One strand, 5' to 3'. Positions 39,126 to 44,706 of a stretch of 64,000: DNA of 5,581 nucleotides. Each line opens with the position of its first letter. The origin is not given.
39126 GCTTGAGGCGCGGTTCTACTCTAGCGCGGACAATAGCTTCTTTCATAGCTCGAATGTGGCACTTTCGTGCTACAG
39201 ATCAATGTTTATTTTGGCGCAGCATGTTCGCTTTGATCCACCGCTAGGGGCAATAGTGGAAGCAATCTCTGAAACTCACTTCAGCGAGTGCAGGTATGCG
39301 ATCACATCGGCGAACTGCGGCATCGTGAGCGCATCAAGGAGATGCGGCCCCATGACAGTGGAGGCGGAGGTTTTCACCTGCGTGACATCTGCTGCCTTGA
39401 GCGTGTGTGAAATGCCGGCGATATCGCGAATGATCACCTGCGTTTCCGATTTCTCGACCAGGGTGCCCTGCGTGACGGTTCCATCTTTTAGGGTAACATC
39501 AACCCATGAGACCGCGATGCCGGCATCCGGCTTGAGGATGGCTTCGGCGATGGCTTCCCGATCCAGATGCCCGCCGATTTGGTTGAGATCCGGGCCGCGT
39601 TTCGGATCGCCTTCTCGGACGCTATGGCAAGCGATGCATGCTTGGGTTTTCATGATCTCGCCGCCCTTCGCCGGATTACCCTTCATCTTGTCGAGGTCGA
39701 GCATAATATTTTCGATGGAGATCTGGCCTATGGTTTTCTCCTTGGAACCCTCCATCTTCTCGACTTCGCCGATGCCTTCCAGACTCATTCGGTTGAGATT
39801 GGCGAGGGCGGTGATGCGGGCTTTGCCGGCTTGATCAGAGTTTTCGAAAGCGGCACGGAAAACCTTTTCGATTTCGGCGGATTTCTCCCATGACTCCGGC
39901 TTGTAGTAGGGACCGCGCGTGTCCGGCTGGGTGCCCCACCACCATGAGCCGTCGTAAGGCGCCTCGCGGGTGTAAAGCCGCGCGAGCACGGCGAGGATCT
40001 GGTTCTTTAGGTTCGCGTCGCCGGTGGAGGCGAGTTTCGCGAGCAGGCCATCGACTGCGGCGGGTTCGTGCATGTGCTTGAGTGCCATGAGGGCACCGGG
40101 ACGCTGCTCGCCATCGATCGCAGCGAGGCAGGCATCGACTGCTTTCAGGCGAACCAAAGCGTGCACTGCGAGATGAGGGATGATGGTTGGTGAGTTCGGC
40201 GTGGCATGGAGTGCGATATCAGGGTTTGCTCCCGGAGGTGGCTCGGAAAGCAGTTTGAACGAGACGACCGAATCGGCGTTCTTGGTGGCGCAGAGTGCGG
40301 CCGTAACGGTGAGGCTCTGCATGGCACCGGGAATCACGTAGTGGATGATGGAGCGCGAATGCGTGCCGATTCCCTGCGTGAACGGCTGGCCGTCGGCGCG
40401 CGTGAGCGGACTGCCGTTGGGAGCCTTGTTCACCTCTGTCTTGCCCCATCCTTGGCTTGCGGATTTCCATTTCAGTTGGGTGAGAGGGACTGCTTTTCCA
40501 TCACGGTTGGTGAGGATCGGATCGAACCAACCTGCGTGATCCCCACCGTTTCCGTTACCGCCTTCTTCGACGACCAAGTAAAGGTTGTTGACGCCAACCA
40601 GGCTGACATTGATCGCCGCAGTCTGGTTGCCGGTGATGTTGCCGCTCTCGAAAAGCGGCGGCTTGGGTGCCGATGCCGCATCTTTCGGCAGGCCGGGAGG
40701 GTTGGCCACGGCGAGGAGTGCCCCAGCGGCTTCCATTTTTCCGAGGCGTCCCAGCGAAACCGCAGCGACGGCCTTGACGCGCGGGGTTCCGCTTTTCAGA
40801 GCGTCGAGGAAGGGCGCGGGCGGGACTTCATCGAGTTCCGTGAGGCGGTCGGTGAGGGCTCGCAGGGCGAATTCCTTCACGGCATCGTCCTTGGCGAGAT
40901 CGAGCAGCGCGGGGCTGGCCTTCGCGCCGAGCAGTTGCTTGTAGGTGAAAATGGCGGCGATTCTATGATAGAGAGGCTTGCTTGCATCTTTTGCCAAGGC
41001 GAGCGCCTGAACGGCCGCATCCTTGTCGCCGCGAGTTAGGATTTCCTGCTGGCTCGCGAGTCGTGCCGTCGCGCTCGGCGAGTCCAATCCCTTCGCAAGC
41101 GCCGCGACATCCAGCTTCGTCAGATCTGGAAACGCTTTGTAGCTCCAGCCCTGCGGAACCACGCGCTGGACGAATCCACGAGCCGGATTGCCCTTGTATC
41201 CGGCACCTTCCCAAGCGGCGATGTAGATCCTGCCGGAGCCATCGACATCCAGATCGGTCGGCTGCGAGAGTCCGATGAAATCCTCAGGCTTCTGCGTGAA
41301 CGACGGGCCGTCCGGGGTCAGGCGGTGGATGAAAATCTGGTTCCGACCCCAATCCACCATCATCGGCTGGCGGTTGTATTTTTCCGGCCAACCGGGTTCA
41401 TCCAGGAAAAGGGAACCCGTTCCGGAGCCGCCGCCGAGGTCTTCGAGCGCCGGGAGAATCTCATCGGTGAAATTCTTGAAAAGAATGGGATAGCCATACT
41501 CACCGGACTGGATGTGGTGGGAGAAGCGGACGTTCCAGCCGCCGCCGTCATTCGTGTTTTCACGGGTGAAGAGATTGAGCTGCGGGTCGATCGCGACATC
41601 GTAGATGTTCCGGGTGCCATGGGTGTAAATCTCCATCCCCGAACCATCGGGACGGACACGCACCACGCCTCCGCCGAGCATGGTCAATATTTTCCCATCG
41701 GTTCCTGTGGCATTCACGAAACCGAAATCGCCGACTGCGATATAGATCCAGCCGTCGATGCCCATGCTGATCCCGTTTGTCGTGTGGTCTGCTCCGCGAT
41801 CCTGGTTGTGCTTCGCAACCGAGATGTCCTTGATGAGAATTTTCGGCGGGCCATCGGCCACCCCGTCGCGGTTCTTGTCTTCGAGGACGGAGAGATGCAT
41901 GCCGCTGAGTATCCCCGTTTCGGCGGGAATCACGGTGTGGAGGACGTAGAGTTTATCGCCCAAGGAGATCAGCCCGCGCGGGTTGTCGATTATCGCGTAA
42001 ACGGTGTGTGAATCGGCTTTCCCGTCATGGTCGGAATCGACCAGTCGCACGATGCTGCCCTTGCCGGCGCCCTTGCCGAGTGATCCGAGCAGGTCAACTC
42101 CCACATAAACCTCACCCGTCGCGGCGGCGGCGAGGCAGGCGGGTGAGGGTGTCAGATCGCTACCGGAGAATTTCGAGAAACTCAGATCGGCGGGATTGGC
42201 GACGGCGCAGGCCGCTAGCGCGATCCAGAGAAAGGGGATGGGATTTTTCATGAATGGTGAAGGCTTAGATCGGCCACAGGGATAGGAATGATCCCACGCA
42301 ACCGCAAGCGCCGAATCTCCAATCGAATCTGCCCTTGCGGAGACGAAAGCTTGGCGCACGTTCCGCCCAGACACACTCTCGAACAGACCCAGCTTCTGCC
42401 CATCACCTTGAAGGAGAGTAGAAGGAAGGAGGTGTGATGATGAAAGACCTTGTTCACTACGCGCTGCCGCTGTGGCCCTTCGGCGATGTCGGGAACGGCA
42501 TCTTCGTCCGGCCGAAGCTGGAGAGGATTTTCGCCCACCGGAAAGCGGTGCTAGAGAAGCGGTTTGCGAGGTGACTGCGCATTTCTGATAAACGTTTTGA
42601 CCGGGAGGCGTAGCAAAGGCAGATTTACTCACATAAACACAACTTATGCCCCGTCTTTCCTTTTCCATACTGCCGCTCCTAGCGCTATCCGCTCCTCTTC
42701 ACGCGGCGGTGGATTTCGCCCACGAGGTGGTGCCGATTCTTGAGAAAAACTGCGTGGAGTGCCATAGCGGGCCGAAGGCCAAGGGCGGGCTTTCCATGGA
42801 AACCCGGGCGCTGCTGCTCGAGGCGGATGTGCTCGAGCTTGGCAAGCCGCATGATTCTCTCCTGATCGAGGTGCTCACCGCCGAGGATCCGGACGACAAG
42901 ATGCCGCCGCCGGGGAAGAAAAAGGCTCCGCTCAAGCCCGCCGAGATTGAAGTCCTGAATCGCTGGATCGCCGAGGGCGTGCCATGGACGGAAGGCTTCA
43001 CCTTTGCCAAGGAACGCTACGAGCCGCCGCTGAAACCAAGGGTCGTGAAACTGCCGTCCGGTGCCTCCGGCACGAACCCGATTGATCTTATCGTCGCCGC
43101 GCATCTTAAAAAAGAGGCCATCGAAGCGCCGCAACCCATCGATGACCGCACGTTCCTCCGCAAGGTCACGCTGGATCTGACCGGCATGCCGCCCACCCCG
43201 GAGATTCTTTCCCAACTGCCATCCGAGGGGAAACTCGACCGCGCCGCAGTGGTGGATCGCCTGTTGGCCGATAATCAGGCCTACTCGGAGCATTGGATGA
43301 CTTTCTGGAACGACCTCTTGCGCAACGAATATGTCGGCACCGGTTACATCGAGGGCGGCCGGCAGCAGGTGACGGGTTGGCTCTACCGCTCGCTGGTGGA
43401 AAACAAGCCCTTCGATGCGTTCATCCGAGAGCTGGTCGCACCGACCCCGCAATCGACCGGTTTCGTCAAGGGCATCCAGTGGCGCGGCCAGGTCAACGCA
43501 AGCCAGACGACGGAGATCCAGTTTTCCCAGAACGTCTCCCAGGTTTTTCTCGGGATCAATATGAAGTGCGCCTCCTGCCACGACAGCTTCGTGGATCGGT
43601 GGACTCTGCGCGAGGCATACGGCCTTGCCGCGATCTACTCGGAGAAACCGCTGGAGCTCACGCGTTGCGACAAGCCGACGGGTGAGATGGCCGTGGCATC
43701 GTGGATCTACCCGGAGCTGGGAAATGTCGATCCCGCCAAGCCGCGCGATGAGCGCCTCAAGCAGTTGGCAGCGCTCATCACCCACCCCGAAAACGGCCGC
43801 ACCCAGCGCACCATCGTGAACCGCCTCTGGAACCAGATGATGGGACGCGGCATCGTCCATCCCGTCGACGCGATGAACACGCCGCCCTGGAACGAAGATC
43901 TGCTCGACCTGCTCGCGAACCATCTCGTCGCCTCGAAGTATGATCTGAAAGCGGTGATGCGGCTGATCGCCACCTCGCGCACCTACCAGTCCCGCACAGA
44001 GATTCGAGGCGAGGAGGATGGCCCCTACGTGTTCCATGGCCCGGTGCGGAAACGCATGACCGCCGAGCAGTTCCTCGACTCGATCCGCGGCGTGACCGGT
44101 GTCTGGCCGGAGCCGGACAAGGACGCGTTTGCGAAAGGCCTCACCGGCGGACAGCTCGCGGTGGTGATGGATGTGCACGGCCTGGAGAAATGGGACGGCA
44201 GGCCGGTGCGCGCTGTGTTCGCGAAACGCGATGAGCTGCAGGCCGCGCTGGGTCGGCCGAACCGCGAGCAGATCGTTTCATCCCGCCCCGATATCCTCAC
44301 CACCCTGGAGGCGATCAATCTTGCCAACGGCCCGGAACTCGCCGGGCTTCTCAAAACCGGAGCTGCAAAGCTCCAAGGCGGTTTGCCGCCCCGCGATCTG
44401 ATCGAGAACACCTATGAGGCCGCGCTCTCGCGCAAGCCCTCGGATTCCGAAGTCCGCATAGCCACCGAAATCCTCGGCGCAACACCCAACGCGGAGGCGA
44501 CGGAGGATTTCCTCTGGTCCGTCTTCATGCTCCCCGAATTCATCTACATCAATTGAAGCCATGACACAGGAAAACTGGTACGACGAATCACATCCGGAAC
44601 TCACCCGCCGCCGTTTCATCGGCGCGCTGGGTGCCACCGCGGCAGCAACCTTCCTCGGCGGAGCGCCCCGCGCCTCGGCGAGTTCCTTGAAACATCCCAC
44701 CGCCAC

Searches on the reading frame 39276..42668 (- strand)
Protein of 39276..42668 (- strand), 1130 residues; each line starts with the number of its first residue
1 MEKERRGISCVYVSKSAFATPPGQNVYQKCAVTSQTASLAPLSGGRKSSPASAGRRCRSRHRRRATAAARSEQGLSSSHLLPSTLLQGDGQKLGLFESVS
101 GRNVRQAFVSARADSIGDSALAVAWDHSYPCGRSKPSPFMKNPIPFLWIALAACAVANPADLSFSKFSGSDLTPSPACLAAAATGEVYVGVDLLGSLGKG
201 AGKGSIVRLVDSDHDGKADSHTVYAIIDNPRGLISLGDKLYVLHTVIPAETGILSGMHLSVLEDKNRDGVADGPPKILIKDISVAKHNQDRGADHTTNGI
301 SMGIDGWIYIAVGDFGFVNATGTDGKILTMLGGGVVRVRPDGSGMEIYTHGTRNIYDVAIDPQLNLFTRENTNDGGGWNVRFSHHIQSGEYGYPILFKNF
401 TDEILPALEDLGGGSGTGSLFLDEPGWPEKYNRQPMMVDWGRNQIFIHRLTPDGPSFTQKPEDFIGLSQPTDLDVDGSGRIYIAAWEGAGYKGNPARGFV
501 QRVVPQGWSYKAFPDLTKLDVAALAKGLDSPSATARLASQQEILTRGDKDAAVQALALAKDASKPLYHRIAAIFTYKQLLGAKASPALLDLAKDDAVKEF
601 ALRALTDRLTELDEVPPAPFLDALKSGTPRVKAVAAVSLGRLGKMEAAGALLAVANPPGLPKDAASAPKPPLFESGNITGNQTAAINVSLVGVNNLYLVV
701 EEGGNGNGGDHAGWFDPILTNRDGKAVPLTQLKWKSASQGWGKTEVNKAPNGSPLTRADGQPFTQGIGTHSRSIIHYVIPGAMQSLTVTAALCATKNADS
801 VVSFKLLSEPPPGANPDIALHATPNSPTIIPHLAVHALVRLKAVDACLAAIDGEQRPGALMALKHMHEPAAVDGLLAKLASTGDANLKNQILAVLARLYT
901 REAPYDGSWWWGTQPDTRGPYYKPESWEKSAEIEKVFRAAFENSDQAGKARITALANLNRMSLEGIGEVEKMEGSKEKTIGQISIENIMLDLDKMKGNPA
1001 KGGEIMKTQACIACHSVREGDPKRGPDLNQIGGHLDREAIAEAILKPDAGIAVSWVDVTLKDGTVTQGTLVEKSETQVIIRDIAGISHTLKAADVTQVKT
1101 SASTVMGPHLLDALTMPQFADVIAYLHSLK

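Call 73: search_protein_families(library=pfam, proteins=[window:39276-42668:-], max_evalue=0.0001)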
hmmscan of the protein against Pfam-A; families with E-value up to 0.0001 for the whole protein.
window:39276-42668:- (1130 aa): 3 families
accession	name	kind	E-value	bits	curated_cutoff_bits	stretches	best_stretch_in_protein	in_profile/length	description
PF08305.17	NPCBM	-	8.1e-22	78.1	23.9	2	727-807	3-82/137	NPCBM/NEW2 domain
PF23500.1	DUF7133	-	9.3e-16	58.5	27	1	174-383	27-216/385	Domain of unknown function (DUF7133)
PF00034.26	Cytochrom_C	-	1.1e-06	30.2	21.3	0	1000-1065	2-67/90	Cytochrome c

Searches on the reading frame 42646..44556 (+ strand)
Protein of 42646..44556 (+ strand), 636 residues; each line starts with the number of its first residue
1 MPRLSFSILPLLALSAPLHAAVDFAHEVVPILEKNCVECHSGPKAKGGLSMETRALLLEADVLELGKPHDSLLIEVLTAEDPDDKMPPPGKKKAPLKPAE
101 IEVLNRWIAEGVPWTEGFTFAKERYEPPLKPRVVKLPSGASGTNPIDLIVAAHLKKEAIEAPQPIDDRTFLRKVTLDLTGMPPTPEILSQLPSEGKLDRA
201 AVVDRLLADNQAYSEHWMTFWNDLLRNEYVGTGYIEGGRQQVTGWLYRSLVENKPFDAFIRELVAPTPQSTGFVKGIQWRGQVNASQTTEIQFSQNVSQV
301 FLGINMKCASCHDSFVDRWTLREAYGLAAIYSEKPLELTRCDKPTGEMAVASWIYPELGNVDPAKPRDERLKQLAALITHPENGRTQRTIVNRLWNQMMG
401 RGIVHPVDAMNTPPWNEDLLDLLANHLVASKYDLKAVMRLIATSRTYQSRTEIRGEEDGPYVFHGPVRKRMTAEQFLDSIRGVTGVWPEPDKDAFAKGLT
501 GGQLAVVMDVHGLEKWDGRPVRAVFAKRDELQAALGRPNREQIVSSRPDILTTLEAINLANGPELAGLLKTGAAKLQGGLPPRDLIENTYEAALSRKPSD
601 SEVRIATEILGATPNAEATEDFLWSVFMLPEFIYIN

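Call 73: search_protein_families(library=pfam, proteins=[window:42646-44556:+], max_evalue=0.0001)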
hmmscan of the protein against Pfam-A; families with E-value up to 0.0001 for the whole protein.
window:42646-44556:+ (636 aa): 3 families
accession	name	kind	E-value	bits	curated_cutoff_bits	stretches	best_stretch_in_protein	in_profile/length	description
PF07583.16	PSCyt2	-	5.4e-45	154.3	29.8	1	145-333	1-206/209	Protein of unknown function (DUF1549)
PF07587.16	PSD1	-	3.5e-38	131.8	28.5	1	372-609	3-243/244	Protein of unknown function (DUF1553)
PF07635.16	PSCyt1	-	2.1e-10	41.5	22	1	36-90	1-59/59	Planctomycete cytochrome C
